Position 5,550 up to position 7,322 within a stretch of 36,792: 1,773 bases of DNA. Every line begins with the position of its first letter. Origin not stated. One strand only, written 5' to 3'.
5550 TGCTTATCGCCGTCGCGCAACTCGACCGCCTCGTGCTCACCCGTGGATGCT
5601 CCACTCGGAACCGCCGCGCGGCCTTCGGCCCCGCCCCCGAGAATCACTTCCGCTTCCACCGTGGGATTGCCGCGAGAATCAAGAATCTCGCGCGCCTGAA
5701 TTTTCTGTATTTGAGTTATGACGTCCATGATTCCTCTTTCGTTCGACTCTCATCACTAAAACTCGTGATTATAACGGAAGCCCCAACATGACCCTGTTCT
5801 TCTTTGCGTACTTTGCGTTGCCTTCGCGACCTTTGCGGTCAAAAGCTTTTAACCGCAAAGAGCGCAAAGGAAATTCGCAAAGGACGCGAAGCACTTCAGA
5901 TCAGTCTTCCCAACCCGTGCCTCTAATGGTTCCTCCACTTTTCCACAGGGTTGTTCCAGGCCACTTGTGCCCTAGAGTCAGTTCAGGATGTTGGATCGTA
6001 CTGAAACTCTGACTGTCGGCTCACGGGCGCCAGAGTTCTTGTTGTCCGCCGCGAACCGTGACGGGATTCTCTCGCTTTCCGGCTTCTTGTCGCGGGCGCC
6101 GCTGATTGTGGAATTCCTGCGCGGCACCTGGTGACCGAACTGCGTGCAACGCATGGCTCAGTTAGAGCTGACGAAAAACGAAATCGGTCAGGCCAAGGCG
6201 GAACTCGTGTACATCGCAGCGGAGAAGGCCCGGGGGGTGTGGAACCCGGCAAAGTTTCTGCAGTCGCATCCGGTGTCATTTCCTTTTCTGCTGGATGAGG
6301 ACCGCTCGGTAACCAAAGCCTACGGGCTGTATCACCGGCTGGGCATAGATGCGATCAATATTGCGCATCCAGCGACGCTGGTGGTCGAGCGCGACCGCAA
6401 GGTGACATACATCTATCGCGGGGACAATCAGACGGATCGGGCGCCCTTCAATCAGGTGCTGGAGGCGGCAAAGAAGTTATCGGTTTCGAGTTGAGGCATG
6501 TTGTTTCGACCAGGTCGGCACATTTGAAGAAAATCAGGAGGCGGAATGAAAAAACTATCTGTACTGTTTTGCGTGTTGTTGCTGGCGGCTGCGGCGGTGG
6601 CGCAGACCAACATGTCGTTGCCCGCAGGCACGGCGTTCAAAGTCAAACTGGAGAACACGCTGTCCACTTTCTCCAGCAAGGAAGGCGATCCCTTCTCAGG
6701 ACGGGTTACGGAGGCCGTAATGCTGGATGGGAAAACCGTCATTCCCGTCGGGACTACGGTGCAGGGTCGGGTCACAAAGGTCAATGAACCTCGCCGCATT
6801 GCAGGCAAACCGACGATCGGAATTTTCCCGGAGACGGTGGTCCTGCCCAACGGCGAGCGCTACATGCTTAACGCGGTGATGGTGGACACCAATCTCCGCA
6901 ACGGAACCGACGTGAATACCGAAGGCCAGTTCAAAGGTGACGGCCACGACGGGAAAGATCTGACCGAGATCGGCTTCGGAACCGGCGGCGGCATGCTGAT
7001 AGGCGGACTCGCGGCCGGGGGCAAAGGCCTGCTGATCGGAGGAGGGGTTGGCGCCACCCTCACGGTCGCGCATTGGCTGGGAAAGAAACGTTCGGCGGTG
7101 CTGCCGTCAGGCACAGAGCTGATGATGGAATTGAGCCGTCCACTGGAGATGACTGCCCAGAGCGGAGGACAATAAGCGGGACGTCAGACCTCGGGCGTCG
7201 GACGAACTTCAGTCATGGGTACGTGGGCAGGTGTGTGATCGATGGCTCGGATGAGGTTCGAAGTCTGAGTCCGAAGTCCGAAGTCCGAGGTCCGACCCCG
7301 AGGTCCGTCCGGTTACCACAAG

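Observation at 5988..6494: In-frame TGA at the catalytic Cys position of a peroxiredoxin-like protein (W-U-P-N-C): candidate selenoprotein split by the ORF caller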

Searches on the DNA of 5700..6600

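Call 77: search_rna_families(source=window, start=5700, end=6600, threshold=evalue, max_evalue=1)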
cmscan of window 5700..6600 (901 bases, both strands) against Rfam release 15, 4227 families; matches with E-value up to 1: 1.
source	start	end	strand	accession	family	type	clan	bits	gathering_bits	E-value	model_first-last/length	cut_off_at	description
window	5811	5880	+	RF00894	mir-790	Gene; miRNA;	-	24.6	63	0.026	1-70/70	no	mir-790 microRNA precursor family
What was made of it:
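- Tried and rejected: At E<=1 around the gene the only hit was a chance mir-790 match at 24.6 bits against a gathering score of 63 (call 77).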

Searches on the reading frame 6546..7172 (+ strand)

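Call 58: search_protein_families(library=pfam, proteins=[window:6546-7172:+], max_evalue=1)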
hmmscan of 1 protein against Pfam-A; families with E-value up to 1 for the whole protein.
window:6546-7172:+ (209 aa): 2 families
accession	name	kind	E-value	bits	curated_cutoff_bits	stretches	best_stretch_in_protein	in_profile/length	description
PF20721.2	C19orf12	-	0.065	13.5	30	1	143-173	46-76/163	C19orf12-like protein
PF23926.2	LtfC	-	0.1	13.6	27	0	21-57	26-56/100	LtfC-like, beta-sandwich domain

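Call 59: search_protein_families(library=ncbifam, proteins=[window:6546-7172:+], max_evalue=1)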
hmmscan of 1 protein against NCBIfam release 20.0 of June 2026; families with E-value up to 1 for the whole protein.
window:6546-7172:+ (209 aa): 0 families
